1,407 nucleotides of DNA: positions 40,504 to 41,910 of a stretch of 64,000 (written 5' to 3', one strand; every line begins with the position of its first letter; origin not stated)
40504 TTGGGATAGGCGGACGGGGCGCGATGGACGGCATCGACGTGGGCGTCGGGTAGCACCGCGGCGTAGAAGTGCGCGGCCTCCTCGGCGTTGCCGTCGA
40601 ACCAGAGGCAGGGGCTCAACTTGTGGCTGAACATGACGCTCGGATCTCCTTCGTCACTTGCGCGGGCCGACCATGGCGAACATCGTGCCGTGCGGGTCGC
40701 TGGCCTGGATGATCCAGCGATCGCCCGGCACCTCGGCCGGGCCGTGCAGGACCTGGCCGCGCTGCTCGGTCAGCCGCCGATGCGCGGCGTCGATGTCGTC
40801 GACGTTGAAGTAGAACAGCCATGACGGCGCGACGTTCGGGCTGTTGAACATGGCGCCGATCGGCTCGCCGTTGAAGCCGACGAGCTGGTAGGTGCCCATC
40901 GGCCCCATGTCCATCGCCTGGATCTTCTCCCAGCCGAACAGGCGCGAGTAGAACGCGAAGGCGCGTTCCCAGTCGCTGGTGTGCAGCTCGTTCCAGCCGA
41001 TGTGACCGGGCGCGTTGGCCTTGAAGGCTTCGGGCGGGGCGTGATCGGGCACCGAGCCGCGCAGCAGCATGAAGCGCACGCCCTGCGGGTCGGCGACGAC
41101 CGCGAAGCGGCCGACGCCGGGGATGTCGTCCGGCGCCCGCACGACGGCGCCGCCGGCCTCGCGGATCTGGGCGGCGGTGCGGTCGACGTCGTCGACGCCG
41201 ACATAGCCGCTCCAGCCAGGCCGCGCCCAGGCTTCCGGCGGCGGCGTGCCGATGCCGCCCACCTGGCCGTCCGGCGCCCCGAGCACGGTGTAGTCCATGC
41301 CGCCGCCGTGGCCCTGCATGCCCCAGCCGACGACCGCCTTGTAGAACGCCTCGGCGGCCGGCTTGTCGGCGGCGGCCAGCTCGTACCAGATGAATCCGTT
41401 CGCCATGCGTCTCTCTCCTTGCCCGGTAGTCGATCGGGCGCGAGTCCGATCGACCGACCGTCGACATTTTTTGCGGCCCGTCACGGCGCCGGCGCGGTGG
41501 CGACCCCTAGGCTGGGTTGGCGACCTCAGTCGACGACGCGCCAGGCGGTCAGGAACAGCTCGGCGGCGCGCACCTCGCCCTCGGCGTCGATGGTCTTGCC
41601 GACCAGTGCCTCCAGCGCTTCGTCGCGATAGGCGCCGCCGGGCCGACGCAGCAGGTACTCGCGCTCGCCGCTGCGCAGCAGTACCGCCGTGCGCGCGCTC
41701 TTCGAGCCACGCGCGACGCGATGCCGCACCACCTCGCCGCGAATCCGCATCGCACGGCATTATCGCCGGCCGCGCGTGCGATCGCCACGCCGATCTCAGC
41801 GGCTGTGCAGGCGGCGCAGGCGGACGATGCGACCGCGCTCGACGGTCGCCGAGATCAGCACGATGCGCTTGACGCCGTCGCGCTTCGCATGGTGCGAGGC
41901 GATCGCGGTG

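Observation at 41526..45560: Cytoplasmic caspase-fold (clan CD) peptidase candidate beside a GT39 membrane glycosyltransferase and a small ORF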

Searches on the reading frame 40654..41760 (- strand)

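Call 3: search_protein_families(library=pfam, proteins=[window:40654-41760:-], max_evalue=1)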
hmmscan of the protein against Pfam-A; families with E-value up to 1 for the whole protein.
window:40654-41760:- (368 aa): 5 families
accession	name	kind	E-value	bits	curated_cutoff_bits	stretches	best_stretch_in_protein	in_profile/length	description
PF00903.31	Glyoxalase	-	1e-21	78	20.6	2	257-361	5-119/121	Glyoxalase/Bleomycin resistance protein/Dioxygenase superfamily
PF18029.7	Glyoxalase_6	-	6e-12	46.6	23.6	2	129-232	5-105/106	Glyoxalase-like domain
PF22677.2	Ble-like_N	-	4.8e-08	33.1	24.5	2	256-286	4-33/41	Bleomycin resistance protein-like N-terminal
PF13669.12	Glyoxalase_4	-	0.0077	16.9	27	0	263-342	9-98/109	Glyoxalase/Bleomycin resistance protein/Dioxygenase superfamily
PF12681.13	Glyoxalase_2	-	0.11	12.9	30.1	1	315-359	64-109/118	Glyoxalase-like domain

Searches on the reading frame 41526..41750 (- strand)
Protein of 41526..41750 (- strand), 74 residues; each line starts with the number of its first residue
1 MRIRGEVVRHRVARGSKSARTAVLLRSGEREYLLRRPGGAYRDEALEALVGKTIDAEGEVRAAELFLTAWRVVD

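Call 3: search_protein_families(library=pfam, proteins=[window:41526-41750:-], max_evalue=1)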
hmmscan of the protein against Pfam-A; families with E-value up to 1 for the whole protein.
window:41526-41750:- (74 aa): 0 families

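Call 4: search_protein_families(library=ncbifam, proteins=[window:41526-41750:-], max_evalue=1)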
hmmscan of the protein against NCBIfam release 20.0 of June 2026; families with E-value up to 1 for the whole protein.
window:41526-41750:- (74 aa): 0 families

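Call 5: search_protein_families(library=padloc, proteins=[window:41526-41750:-], max_evalue=1)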
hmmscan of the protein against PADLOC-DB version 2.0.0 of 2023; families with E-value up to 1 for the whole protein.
window:41526-41750:- (74 aa): 0 families

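Call 16: find_homologous_proteins(query=window:41526-41750:-)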
Query window:41526-41750:- (74 aa): 4 proteins with E <= 0.001 among 10 candidates.
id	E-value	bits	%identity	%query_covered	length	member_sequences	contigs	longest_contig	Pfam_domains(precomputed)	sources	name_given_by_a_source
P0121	1.6e-38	147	100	100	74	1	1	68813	-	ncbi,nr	ncbi:MAG: hypothetical protein SF182_28940 [Deltaproteobacteria bacterium]|nr:hypothetical protein [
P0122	2.7e-27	111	78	100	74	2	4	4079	-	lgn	-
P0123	2.5e-26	108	77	100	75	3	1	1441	-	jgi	jgi:hypothetical protein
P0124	1.8e-18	84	64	100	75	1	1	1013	-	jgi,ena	-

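Call 18: search_solved_structures(query=window:41526-41750:-, max_evalue=10)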
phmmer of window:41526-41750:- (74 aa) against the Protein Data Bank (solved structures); distinct sequences matched with E-value up to 10: 0.

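Call 35: find_homologous_proteins(query=A3)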
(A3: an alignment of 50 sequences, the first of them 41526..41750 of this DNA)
Query A3 (50 sequences) (74 aa, profile of the alignment): 1083 proteins with E <= 0.001 among 2498 candidates; the best 120 are listed.
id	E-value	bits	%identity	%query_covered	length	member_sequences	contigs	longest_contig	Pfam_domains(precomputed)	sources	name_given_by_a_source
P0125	1.6e-30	122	42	95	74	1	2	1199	-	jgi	jgi:hypothetical protein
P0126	3.8e-30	121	45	97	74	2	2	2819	-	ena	-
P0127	4.0e-30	121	42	95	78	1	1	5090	-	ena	-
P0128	2.0e-29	119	42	95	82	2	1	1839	-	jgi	jgi:hypothetical protein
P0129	2.1e-29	119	45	99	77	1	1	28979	-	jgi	jgi:hypothetical protein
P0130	2.9e-29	118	48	96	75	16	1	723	-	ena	-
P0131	3.2e-29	118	57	96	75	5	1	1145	-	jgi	jgi:hypothetical protein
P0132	3.4e-29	118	41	95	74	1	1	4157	-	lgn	-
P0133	3.9e-29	118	38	95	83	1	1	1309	-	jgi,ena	-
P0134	4.5e-29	118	51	95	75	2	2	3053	-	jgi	jgi:hypothetical protein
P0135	5.1e-29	118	41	95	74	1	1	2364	-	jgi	-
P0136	5.9e-29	117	48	96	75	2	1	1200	-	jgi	jgi:hypothetical protein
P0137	7.3e-29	117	45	95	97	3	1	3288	-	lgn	-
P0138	8.1e-29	117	39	99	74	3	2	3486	-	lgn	-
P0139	8.1e-29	117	51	97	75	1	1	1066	-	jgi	jgi:hypothetical protein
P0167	5.5e-28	114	39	95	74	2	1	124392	-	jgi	jgi:hypothetical protein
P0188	2.4e-27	112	58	100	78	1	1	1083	-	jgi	jgi:hypothetical protein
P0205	5.7e-27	111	51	95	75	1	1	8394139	-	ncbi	ncbi:hypothetical protein P2318_29840 [Myxococcaceae bacterium GXIMD 01537]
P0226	1.8e-26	109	36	100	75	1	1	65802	-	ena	-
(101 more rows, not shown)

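Call 45: predict_structure(alignment_id=A4)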
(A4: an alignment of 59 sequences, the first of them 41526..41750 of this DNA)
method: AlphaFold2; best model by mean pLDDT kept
length: 74 residues; sequences in the alignment: 59
mean_pLDDT: 86.2   pTM: 0.72
mean pLDDT of the five models: 86.2, 85.6, 85.2, 84.8, 83.9
residues with pLDDT >= 90: 48; 70-90: 15; 50-70: 9; < 50: 2
segments of 3 or more residues with pLDDT < 50: none
pLDDT, mean of each block of 10 residues (from residue 1): 93 56 90 87 87 96 93 91
secondary structure, 60 per line:
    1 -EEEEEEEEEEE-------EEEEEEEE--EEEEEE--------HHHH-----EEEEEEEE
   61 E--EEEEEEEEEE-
elements in order: E2-12 E20-27 E30-35 H44-47 E53-61 E64-73

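Call 65: search_protein_families(library=phrogs, proteins=[window:41526-41750:-], max_evalue=0.1)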
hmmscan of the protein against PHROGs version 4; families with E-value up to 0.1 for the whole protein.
window:41526-41750:- (74 aa): 0 families

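Call 81: fold_search(model_id=the predicted structure, library=pdb)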
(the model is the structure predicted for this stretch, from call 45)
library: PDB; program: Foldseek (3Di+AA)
matches with E <= 10: 598; with E <= 0.001: 0
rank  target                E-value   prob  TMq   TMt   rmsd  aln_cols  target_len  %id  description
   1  3e0j_C                2.5e-02  1.00  0.60  0.12   4.7        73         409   12  X-ray structure of the complex of regulatory subunits of human DNA polymerase delta (released 2008-12-16)
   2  3e0j_E                2.7e-02  1.00  0.60  0.12   4.7        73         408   12  X-ray structure of the complex of regulatory subunits of human DNA polymerase delta (released 2008-12-16)
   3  3e0j_A                2.8e-02  1.00  0.60  0.12   4.7        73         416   12  X-ray structure of the complex of regulatory subunits of human DNA polymerase delta (released 2008-12-16)
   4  1z9f                  3.6e-02  1.00  0.61  0.52   5.3        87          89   16  Crystal structure of single stranded DNA-binding protein (TM0604) from Thermotoga maritima at 2.60 A resolution (released 2005-04-12)
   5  6u3u_C                7.8e-02  0.95  0.48  0.50   4.0        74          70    9  Crystal Structure of Shiga Toxin 2K (released 2020-07-01)
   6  7yny_H                8.8e-02  0.97  0.54  0.16   4.1        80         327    9  Crystal structure of baculovirus LEF-3 from Helicoverpa armigera nucleopolyhedrovirus (released 2023-01-25)
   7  8ce8_E                9.9e-02  0.98  0.54  0.28   5.9        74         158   16  Cytochrome c maturation complex CcmABCDE (released 2023-09-06)
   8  6zhm                  9.9e-02  0.96  0.49  0.16   5.1        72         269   15  Crystal Structure of Staphylococcus aureus RsgA bound to GDP. (released 2021-06-30)
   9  7uy7_B                9.9e-02  0.90  0.49  0.15   8.2        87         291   11  Tetrahymena CST with Polymerase alpha-Primase (released 2022-07-13)
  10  7uy5_J                9.9e-02  0.89  0.48  0.29   8.3        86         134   12  Tetrahymena telomerase with CST (released 2022-07-13)
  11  6cqo_H                1.1e-01  0.97  0.56  0.47   5.5        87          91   13  Crystal Structure of mitochondrial single-stranded DNA binding proteins from S. cerevisiae (SeMet Labeled), Rim1 (Form (released 2018-05-30)
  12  7yny_C                1.1e-01  0.95  0.54  0.16   4.0        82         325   10  Crystal structure of baculovirus LEF-3 from Helicoverpa armigera nucleopolyhedrovirus (released 2023-01-25)
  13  1u5k_A                1.2e-01  0.98  0.59  0.21   4.9        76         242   10  Recombinational repair protein RecO (released 2004-10-26)
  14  6tny_B                1.2e-01  0.98  0.60  0.12   4.9        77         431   12  Processive human polymerase delta holoenzyme (released 2019-12-18)
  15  4p2c_B                1.2e-01  0.90  0.47  0.50   3.9        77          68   10  Complex of Shiga toxin 2e with a neutralizing single-domain antibody (released 2014-07-30)
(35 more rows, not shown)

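Call 90: find_encoding_contigs(protein=P0205, flank=4000, max_places=1)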
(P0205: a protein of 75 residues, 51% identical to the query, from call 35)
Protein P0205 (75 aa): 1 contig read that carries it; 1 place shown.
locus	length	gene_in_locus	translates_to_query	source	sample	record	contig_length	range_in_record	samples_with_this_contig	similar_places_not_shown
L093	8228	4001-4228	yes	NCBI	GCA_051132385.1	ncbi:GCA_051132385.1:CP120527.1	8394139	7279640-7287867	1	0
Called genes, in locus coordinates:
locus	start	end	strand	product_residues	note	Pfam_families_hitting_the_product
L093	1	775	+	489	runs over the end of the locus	PF02321:OEP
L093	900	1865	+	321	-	-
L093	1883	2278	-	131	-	PF13103:TonB_2, PF03544:TonB_C (weak)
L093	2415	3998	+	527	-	PF01364:Peptidase_C25 (faint)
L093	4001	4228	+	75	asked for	-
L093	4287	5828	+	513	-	PF00501:AMP-binding, PF13193:AMP-binding_C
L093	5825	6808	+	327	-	PF02558:ApbA, PF08546:ApbA_C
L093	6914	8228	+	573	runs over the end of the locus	PF19872:DUF6345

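Call 91: find_encoding_contigs(protein=P0167, flank=4000, max_places=1)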
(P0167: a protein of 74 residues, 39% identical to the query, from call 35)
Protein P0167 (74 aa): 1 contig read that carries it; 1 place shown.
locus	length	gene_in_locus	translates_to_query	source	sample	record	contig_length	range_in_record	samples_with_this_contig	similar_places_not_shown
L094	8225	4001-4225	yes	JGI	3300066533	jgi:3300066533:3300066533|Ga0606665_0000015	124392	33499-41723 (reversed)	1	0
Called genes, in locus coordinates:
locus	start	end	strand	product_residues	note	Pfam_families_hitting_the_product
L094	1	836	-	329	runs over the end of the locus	PF20030:bpMoxR (weak), PF00004:AAA (weak), PF07726:AAA_3, PF07728:AAA_5, PF17863:AAA_lid_2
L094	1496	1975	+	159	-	PF07963:N_methyl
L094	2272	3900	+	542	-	PF01364:Peptidase_C25 (faint)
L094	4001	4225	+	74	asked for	-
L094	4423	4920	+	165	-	PF13392:HNH_3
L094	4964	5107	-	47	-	-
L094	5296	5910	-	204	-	-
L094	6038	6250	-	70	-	-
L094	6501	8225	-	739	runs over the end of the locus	PF24684:Vgb_lyase (weak)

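Call 92: find_encoding_contigs(protein=P0226, flank=4000, max_places=1)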
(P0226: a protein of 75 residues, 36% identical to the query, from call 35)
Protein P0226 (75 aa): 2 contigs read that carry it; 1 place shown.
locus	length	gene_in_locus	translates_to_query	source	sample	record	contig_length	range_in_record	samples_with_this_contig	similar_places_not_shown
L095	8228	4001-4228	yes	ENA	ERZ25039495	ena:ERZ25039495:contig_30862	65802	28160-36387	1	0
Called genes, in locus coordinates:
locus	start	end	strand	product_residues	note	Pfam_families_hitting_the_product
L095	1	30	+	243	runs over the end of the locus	PF19583:ODP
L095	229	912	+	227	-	-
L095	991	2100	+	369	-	PF04015:DUF362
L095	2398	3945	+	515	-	PF01364:Peptidase_C25 (faint)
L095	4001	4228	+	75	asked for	-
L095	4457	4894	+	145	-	PF00903:Glyoxalase, PF13468:Glyoxalase_3, PF13669:Glyoxalase_4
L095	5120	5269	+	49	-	-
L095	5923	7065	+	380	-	PF08240:ADH_N, PF00107:ADH_zinc_N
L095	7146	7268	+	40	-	-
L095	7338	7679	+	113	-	PF13186:SPASM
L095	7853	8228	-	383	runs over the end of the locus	PF00196:GerE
